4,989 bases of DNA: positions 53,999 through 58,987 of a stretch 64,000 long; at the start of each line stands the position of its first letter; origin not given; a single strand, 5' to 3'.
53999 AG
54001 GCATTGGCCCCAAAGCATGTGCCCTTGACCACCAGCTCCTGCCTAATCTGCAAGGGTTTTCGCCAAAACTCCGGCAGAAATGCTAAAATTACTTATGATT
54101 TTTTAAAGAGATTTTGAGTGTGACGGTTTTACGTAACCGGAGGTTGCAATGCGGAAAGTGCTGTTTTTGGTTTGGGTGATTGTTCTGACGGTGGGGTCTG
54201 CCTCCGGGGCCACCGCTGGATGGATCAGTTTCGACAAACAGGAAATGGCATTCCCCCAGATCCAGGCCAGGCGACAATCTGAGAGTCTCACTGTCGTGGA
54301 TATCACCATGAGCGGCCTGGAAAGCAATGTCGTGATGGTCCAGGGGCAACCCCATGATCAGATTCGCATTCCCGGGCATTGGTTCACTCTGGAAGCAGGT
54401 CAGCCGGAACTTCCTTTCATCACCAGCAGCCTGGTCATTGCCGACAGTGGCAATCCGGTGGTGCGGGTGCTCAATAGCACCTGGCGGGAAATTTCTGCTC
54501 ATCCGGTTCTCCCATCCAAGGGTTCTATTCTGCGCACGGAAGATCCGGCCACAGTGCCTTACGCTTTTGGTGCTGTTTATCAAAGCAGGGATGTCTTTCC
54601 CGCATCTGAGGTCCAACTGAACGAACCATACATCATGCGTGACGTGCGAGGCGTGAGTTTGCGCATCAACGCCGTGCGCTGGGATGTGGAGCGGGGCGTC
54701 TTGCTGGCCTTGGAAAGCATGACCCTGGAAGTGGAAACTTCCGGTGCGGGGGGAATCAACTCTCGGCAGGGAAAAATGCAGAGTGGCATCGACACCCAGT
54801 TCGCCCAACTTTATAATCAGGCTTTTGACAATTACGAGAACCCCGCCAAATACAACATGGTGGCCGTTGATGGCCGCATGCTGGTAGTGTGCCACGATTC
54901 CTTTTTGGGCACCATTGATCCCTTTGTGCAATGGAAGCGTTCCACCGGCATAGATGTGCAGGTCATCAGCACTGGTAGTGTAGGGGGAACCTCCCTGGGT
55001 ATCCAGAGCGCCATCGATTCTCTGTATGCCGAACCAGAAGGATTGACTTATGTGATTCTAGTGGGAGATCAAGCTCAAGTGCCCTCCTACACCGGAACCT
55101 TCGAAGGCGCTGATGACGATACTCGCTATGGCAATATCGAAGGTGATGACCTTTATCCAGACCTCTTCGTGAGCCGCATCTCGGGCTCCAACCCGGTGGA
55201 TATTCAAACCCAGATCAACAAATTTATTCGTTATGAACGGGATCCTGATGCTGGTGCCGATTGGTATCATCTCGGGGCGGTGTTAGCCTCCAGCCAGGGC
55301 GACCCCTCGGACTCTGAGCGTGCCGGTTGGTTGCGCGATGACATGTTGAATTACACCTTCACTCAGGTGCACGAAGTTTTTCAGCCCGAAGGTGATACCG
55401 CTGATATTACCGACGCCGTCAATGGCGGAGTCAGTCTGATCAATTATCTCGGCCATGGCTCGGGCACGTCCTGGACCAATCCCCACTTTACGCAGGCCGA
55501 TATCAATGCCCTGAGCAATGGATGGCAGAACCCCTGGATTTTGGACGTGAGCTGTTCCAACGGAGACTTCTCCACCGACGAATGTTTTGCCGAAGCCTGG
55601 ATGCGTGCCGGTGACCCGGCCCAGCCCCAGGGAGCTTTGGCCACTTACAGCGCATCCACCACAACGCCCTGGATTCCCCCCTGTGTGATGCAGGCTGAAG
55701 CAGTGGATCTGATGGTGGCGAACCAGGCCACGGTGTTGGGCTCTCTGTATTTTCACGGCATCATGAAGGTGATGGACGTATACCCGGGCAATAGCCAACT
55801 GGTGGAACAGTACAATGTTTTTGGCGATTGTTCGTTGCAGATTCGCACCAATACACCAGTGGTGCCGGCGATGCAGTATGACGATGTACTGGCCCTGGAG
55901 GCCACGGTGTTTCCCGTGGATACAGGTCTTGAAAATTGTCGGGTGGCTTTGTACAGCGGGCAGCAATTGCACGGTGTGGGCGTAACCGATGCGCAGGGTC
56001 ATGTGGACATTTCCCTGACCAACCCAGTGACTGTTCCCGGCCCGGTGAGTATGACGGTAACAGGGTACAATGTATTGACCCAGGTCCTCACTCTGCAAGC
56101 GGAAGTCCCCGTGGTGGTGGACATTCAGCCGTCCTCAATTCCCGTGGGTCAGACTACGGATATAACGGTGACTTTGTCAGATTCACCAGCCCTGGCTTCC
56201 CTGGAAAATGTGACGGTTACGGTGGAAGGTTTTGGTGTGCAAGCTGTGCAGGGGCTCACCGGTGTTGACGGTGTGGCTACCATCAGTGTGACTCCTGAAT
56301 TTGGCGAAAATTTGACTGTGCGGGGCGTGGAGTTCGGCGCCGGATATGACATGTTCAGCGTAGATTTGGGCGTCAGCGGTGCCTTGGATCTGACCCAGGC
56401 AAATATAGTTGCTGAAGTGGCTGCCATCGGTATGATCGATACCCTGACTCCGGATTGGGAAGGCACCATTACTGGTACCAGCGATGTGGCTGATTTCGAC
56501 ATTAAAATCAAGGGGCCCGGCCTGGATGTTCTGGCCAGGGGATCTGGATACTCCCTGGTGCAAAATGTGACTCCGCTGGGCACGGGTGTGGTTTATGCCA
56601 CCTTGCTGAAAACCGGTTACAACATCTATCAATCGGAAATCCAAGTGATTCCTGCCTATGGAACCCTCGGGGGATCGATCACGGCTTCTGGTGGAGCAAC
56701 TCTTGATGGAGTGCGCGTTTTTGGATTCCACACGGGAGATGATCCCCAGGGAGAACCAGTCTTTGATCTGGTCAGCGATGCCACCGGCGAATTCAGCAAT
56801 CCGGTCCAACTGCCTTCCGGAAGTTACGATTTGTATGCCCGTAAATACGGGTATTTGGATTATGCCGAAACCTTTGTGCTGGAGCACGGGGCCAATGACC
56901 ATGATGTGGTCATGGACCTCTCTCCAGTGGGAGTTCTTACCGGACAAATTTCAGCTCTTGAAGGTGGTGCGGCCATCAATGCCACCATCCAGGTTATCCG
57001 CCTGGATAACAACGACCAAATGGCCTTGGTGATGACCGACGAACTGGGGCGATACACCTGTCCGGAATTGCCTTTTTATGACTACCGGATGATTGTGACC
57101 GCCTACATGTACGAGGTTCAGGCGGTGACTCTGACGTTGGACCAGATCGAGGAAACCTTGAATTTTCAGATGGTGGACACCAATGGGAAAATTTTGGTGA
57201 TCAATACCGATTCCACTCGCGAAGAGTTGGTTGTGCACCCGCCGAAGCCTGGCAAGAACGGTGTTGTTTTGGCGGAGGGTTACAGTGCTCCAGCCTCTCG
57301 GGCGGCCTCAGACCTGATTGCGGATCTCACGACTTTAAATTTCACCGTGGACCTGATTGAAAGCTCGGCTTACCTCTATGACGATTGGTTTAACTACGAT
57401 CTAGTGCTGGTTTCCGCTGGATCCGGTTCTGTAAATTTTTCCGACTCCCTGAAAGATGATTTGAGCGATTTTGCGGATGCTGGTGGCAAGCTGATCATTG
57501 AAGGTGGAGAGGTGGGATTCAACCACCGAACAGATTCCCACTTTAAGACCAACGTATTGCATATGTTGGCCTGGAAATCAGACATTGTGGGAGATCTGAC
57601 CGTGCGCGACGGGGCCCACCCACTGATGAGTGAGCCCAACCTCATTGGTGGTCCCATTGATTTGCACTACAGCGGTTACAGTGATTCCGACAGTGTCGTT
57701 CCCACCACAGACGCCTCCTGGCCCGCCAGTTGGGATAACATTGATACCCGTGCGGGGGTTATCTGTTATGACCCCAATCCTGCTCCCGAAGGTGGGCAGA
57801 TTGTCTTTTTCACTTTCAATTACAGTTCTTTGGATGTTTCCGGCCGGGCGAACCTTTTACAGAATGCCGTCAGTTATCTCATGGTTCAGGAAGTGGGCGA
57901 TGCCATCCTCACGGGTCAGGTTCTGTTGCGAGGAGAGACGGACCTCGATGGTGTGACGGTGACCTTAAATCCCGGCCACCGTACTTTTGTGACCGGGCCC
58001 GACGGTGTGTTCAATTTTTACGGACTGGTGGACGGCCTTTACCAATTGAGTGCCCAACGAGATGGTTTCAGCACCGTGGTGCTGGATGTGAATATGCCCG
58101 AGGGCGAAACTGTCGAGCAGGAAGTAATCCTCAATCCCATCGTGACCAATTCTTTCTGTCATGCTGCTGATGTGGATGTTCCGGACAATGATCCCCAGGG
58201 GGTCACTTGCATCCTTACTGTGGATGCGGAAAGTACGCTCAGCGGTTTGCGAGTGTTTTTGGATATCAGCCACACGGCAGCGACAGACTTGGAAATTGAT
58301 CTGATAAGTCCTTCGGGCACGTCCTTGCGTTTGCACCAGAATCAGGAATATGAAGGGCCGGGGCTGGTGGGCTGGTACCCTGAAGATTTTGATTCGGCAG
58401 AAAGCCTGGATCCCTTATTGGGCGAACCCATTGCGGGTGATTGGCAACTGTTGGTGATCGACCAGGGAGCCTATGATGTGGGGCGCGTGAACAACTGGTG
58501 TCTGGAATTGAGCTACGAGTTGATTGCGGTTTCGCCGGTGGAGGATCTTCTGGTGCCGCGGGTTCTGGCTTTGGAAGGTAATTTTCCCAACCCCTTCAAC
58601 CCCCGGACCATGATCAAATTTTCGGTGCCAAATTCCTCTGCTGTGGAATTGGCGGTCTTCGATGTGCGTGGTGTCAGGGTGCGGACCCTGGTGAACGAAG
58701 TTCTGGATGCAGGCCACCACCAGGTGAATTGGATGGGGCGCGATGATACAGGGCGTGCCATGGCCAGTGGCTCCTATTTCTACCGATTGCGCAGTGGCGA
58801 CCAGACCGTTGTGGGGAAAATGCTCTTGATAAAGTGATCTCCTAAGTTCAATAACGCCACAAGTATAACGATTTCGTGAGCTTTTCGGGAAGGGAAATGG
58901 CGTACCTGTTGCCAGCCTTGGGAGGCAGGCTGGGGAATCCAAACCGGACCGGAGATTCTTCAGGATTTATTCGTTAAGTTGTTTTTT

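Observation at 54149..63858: Tandem pair of ~1560-aa gingipain-like C25 peptidases with proprotein-convertase P-domains and T9SS sorting tails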

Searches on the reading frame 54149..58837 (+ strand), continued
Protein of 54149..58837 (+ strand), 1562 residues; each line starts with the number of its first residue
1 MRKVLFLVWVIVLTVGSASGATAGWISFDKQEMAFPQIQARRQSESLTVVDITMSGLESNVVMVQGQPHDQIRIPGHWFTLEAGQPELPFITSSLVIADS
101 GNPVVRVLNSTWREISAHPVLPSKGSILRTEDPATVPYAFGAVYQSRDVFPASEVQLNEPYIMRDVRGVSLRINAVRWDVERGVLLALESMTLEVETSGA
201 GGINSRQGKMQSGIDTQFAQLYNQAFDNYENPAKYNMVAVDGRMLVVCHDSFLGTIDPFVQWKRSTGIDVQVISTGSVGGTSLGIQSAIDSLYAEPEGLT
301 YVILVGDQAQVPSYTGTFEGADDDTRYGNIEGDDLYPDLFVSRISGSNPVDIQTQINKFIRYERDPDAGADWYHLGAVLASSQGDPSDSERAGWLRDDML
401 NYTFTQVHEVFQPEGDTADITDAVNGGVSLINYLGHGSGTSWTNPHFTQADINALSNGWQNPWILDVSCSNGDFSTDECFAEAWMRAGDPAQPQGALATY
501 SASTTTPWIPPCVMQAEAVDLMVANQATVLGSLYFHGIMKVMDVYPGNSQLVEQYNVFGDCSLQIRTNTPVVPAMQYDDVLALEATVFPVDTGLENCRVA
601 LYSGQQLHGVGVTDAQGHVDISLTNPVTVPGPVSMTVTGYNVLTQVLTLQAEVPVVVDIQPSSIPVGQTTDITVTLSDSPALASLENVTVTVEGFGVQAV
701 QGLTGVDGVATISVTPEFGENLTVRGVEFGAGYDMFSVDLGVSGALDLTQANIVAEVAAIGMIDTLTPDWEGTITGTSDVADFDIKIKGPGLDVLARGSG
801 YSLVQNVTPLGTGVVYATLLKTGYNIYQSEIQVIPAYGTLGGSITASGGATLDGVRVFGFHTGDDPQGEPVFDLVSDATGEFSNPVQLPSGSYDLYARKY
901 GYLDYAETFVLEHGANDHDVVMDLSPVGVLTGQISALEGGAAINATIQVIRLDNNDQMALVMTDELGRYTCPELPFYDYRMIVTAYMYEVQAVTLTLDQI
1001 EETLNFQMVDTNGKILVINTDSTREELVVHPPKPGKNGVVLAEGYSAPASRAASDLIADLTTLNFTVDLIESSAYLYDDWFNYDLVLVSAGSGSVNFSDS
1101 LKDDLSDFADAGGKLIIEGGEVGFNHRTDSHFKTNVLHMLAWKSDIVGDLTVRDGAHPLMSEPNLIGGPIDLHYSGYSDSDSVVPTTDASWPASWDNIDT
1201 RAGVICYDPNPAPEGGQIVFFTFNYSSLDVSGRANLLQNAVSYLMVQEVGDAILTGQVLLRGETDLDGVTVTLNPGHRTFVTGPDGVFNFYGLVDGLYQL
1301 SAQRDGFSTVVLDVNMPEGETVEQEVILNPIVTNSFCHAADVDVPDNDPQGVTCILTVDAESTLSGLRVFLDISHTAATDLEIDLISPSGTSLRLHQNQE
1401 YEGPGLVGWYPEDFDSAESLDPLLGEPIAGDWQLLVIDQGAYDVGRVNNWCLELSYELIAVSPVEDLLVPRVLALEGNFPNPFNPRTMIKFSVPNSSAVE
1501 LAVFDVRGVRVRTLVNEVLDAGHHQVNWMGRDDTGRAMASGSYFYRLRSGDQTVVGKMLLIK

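Call 32: find_related_loci(query=A2, collection=genome_contigs, flank=8000)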
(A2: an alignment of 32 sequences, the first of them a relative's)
Query A2 (1562 aa) in genome_contigs; peptide patterns used: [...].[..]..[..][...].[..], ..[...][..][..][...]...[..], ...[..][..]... (x = any residue, [..] = any of these).
598 stretches matched a pattern (row limit reached: there are more); 331 encode a relative of the query (tblastn E <= 1e-3); the best 80 are kept; 74 distinct loci.
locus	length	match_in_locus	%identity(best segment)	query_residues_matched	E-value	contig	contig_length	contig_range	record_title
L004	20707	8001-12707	63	1-1562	0e+0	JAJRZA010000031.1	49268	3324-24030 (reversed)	MAG: Candidatus Krumholzibacteriota bacterium isolate Dive96_bin4.121 k141_1559171, whole genome shotgun sequence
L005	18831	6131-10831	60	1-1562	0e+0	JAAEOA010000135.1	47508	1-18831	MAG: bacterium isolate Bsp_15 BspG_CONTIG1850412, whole genome shotgun sequence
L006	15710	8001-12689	50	2-1562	0e+0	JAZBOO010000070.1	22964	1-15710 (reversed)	MAG: Candidatus Krumholzibacteriia bacterium isolate bin.63 k117_2108009, whole genome shotgun sequence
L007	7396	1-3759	62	101-1562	0e+0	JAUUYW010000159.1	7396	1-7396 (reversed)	MAG: Candidatus Krumholzibacteriia bacterium isolate CSMAG_177 CSMAG_177_k127_1306561_length_7396_cov_19.0000, whole gen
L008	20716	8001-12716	49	2-1562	0e+0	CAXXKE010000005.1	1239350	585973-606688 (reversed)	MAG: Candidatus Krumholzibacteriia bacterium isolate 6e48df6a-8f97-42e3-8007-6ecbf69f3fc6 genome assembly, contig: conti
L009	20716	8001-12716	44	2-1562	0e+0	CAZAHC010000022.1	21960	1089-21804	MAG TPA_asm: uncultured Fibrobacteraceae bacterium isolate binchicken_co65_483 genome assembly, contig: NODE_9763_length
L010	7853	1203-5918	43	2-1562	0e+0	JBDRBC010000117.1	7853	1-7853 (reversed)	MAG: bacterium isolate MEGAHIT-group-1.1038 k141_1902813, whole genome shotgun sequence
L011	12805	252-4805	43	34-1562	0e+0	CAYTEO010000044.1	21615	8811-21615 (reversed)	MAG TPA_asm: uncultured Fibrobacteraceae bacterium isolate binchicken_co172_210 genome assembly, contig: NODE_1873_lengt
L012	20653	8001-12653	42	23-1562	0e+0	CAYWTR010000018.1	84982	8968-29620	MAG TPA_asm: uncultured Fibrobacteraceae bacterium isolate binchicken_co277_105 genome assembly, contig: NODE_594_length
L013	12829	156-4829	42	1-1562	0e+0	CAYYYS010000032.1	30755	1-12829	MAG TPA_asm: uncultured Fibrobacteraceae bacterium isolate binchicken_co65_325 genome assembly, contig: NODE_6005_length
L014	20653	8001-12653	42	2-1562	0e+0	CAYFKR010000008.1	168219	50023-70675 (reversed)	MAG TPA_asm: uncultured Fibrobacteraceae bacterium isolate ERP019367_co1_103 genome assembly, contig: NODE_121_length_16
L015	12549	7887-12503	41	21-1562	0e+0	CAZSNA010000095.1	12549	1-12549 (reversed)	MAG TPA_asm: uncultured Fibrobacteraceae bacterium isolate SRP167671_co2_134 genome assembly, contig: NODE_6536_length_1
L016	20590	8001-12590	40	21-1562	0e+0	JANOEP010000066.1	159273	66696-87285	MAG: bacterium isolate SOY_65_metabat_222 SOY_65_k141_1869169, whole genome shotgun sequence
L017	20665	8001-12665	40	1-1562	0e+0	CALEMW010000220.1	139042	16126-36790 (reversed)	MAG TPA_asm: uncultured bacterium isolate ERR2206774_bin.11_CONCOCT_v1.1_MAG genome assembly, contig: ERZ889078.8, whole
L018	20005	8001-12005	46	25-1562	0e+0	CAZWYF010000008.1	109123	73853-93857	MAG TPA_asm: uncultured Fibrobacteraceae bacterium isolate SRP332253_co1_58 genome assembly, contig: NODE_119_length_109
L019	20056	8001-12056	45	1-1562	0e+0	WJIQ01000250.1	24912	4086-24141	MAG: bacterium isolate Bin_270 k141_2098588, whole genome shotgun sequence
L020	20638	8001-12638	39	12-1562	0e+0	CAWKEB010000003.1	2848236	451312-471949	MAG: Candidatus Krumholzibacteria bacterium isolate MFD04716.bin.2.70 genome assembly, contig: contig_4355, whole genome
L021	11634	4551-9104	40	50-1562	0e+0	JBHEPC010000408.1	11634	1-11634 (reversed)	MAG: Candidatus Krumholzibacteriia bacterium isolate S6_bin.62.orig S6_k141_1360660, whole genome shotgun sequence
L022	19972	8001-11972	46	34-1562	0e+0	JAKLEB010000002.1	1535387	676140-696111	MAG: Candidatus Krumholzibacteriota bacterium isolate RA.bin123 RA.bin123_2, whole genome shotgun sequence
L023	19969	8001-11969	47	34-1562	0e+0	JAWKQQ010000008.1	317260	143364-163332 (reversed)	MAG: Candidatus Krumholzibacteriia bacterium isolate ABC2.80 ABC2.80.fa-8, whole genome shotgun sequence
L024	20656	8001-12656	40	1-1562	0e+0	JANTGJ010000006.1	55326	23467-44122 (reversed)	MAG: Candidatus Krumholzibacteriia bacterium isolate bin1006 c_000000000220, whole genome shotgun sequence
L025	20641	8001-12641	43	25-1562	0e+0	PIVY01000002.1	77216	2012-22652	MAG: bacterium isolate Glo_17 GloG15_CONTIG237, whole genome shotgun sequence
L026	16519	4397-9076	44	1-1562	0e+0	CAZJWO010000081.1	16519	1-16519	MAG TPA_asm: uncultured Fibrobacteraceae bacterium isolate binchicken_co43_63 genome assembly, contig: NODE_6254_length_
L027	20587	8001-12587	40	25-1562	0e+0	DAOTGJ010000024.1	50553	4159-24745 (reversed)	MAG TPA_asm: Candidatus Krumholzibacteriia bacterium isolate AMR_MDS_3080 NODE_697_length_50553_cov_17.938532, whole gen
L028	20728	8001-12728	45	5-1562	0e+0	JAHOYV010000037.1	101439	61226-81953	MAG: Gemmatimonadales bacterium isolate CORE_19_RING_Bin_00004 c_000000000015, whole genome shotgun sequence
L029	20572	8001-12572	38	25-1562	0e+0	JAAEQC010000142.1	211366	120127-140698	MAG: bacterium isolate Gpa_8 GpaG_CONTIG3032242, whole genome shotgun sequence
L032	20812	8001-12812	44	1-1562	0e+0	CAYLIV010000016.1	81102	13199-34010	MAG TPA_asm: uncultured Fibrobacteraceae bacterium isolate binchicken_co142_303 genome assembly, contig: NODE_688_length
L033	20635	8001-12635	45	25-1562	0e+0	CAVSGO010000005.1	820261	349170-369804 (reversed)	MAG: uncultured bacterium isolate MFD05684.bin.1.263 genome assembly, contig: contig_35764, whole genome shotgun sequenc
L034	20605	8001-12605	46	34-1562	0e+0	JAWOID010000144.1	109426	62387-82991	MAG: Candidatus Krumholzibacteriia bacterium isolate CWP5-2.bin.118 k191_673176, whole genome shotgun sequence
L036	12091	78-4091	33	244-1562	0e+0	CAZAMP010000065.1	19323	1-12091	MAG TPA_asm: uncultured bacterium isolate SRP077602_co10_281 genome assembly, contig: NODE_8746_length_19323_cov_10.8736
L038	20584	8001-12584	30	71-1562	0e+0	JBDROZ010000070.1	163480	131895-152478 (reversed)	MAG: Candidatus Eisenbacteria bacterium isolate MEGAHIT-group-1.985 k141_8355225, whole genome shotgun sequence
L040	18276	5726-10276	31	71-1562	0e+0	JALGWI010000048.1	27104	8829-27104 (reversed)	MAG: bacterium isolate Meg22_46_Bin_130 Meg22_46_Bin_130_scaffold_4633, whole genome shotgun sequence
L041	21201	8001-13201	32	71-1562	0e+0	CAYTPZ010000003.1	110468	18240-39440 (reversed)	MAG TPA_asm: uncultured bacterium isolate binchicken_co97_500 genome assembly, contig: NODE_462_length_110468_cov_161.17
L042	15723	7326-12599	32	50-1562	0e+0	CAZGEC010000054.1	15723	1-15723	MAG TPA_asm: uncultured Fibrobacteraceae bacterium isolate binchicken_co150_468 genome assembly, contig: NODE_8397_lengt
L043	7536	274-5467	31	71-1562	0e+0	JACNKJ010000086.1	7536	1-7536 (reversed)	MAG: bacterium isolate NIOZ-UU57 NIOZ-UU_NODE_12253_length_7536_cov_4.92528, whole genome shotgun sequence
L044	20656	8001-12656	30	37-1562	0e+0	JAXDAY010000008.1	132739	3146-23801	MAG: Candidatus Eisenbacteria bacterium isolate POMEDNA-B04 Raw1_k127_1078651, whole genome shotgun sequence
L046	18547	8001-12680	40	5-1562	0e+0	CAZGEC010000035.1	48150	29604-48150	MAG TPA_asm: uncultured Fibrobacteraceae bacterium isolate binchicken_co150_468 genome assembly, contig: NODE_1481_lengt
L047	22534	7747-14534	30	1-1562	0e+0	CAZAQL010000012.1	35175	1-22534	MAG TPA_asm: uncultured bacterium isolate SRP332253_co2_145 genome assembly, contig: NODE_1055_length_35175_cov_4.700655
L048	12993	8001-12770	30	2-1562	0e+0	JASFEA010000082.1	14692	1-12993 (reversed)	MAG: bacterium isolate D0606M02metaG_Bin_283 D0606M02metaG_FD_scaffold_300_c1, whole genome shotgun sequence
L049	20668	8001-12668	40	1-1562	0e+0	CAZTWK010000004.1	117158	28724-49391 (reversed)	MAG TPA_asm: uncultured Fibrobacteraceae bacterium isolate binchicken_co97_231 genome assembly, contig: NODE_404_length_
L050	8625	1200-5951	31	1-1562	0e+0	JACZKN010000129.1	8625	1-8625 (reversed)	MAG: Candidatus Krumholzibacteriia bacterium isolate MAG46 bacteria_3_contig_300088, whole genome shotgun sequence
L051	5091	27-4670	29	49-1562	0e+0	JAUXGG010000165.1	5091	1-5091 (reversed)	MAG: Candidatus Eisenbacteria bacterium isolate CSMAG_2923 CSMAG_2923_k117_1327036_length_5091_cov_19.0000, whole genome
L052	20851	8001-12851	29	9-1562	0e+0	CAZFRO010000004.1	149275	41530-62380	MAG TPA_asm: uncultured bacterium isolate SRP077602_co1_312 genome assembly, contig: NODE_122_length_149275_cov_56.03208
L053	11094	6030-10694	29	21-1562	0e+0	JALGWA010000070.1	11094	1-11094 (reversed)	MAG: bacterium isolate Meg22_1012_Bin_348 Meg22_1012_Bin_348_scaffold_39555, whole genome shotgun sequence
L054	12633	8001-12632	44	21-1562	0e+0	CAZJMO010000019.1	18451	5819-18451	MAG TPA_asm: uncultured Fibrobacteraceae bacterium isolate binchicken_co42_410 genome assembly, contig: NODE_4014_length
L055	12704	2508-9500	33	3-1562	0e+0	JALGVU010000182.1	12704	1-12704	MAG: bacterium isolate Meg19_46_Bin_182 Meg19_46_Bin_182_scaffold_39958, whole genome shotgun sequence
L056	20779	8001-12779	29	1-1562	0e+0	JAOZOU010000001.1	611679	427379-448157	MAG: bacterium isolate GMC4.maxbin2.282 GMC4_1_length_611679_cov_27.609046, whole genome shotgun sequence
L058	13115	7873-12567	31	62-1562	0e+0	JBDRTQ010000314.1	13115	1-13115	MAG: Candidatus Eisenbacteria bacterium isolate MEGAHIT-group-3.92 k141_295438, whole genome shotgun sequence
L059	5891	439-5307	29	1-1562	0e+0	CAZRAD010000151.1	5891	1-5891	MAG TPA_asm: uncultured bacterium isolate binchicken_co334_58 genome assembly, contig: NODE_27039_length_5891_cov_5.6017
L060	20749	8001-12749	30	44-1562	1e-179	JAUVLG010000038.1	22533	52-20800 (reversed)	MAG: Candidatus Eisenbacteria bacterium isolate CSMAG_500 CSMAG_500_k141_234133_length_22533_cov_21.3871, whole genome s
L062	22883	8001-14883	30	34-1562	1e-178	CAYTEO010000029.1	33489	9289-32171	MAG TPA_asm: uncultured Fibrobacteraceae bacterium isolate binchicken_co172_210 genome assembly, contig: NODE_872_length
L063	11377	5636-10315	45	1-1562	0e+0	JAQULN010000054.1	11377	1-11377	MAG: Candidatus Krumholzibacteriia bacterium isolate STD1_131 NODE_15701_length_11377_cov_2.498933_Sandtown_D1, whole ge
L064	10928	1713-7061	32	1-1562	0e+0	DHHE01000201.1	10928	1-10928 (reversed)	MAG TPA_asm: bacterium UBP2_UBA4780 isolate UBA4780 UBA4780_contig_12916, whole genome shotgun sequence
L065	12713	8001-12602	36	48-1562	0e+0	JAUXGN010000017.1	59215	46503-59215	MAG: Candidatus Eisenbacteria bacterium isolate CSMAG_2930 CSMAG_2930_k117_8449985_length_59215_cov_18.4833, whole genom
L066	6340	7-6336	31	1-1562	2e-177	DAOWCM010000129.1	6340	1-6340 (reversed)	MAG TPA_asm: Candidatus Eisenbacteria bacterium isolate CSMAG_1887 CSMAG_1887_k141_3879666_length_6340_cov_29.6804, whol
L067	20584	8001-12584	41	23-1562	0e+0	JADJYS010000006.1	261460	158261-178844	MAG: bacterium isolate Lyne_18-Q3-R50-59_BATAC.526 tig00011164-10-2610070, whole genome shotgun sequence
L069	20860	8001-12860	29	9-1562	4e-173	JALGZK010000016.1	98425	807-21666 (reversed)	MAG: bacterium isolate BHB10-38_Bin_124 BHB10-38_Bin_124_scaffold_1595, whole genome shotgun sequence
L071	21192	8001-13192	31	54-1562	0e+0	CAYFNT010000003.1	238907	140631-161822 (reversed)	MAG TPA_asm: uncultured bacterium isolate ERP019367_co2_63 genome assembly, contig: NODE_44_length_238907_cov_16.311222,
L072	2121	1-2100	44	865-1562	0e+0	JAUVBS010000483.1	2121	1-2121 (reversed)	MAG: bacterium isolate CSMAG_251 CSMAG_251_k127_15672381_length_2121_cov_14.0000, whole genome shotgun sequence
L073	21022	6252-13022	30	9-1562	0e+0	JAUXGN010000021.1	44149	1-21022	MAG: Candidatus Eisenbacteria bacterium isolate CSMAG_2930 CSMAG_2930_k117_7534873_length_44149_cov_22.9950, whole genom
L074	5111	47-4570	31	120-1562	9e-169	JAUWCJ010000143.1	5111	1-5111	MAG: Candidatus Eisenbacteria bacterium isolate CSMAG_2135 CSMAG_2135_k141_1716912_length_5111_cov_7.0000, whole genome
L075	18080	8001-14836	30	1-1562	0e+0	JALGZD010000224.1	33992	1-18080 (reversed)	MAG: bacterium isolate SY70-5-12_Bin_1 SY70-5-12_Bin_1_scaffold_204, whole genome shotgun sequence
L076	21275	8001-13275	31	26-1562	0e+0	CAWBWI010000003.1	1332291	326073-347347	MAG: Candidatus Eisenbacteria bacterium isolate MFD09730.bin.2.41 genome assembly, contig: contig_1763, whole genome sho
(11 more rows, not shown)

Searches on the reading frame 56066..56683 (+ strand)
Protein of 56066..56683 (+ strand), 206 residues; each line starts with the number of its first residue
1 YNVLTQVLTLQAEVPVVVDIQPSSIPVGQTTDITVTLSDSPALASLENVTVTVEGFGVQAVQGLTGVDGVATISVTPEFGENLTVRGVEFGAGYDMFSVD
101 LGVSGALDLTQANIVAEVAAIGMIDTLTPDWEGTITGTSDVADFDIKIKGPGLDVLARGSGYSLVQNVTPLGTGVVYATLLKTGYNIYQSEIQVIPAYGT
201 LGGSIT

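Call 23: search_protein_families(library=pfam, proteins=[window:56066-56683:+], max_evalue=10)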
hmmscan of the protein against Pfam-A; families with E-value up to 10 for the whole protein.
window:56066-56683:+ (206 aa): 3 families
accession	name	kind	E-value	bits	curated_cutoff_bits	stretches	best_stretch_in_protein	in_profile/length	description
PF16640.11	Big_3_5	-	0.031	15.3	35.5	1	20-77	3-57/88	Bacterial Ig-like domain (group 3)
PF14321.11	DUF4382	-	0.099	13.3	25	1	30-78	1-45/136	Domain of unknown function (DUF4382)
PF01833.30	TIG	-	0.29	11.6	20.9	0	15-36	1-22/84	IPT/TIG domain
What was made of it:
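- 56099..57163 (+): A: beta-rich linker array. The first ~185 aa have only weak Ig-like hits. Two CarboxypepD_reg domains follow. In B: 61114-62178. Only weak Big_3_5 and TIG hits (E 0.03-0.3) cover aa 651-835 (call 23).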

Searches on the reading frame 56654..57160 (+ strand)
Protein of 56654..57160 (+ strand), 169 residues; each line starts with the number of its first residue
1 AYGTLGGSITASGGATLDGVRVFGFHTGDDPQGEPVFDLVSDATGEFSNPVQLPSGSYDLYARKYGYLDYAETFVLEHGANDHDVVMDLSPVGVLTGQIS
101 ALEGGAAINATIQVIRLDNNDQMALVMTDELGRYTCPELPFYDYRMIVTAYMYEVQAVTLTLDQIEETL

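Call 23: search_protein_families(library=pfam, proteins=[window:56654-57160:+], max_evalue=10)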
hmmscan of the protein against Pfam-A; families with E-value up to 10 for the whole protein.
window:56654-57160:+ (169 aa): 3 families
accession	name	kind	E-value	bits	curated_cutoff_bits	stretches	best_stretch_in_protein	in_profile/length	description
PF13620.12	CarboxypepD_reg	-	2.4e-14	53.9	32.3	2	95-163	2-70/82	Carboxypeptidase regulatory-like domain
PF13715.12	CarbopepD_reg_2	-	2.4e-05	24.7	32.2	2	96-164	2-66/88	CarboxypepD_reg-like domain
PF22902.2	NOMO1-like_9th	-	0.019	15.2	27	1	109-135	15-41/75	BOS complex subunit NOMO1-like, beta sandwich domain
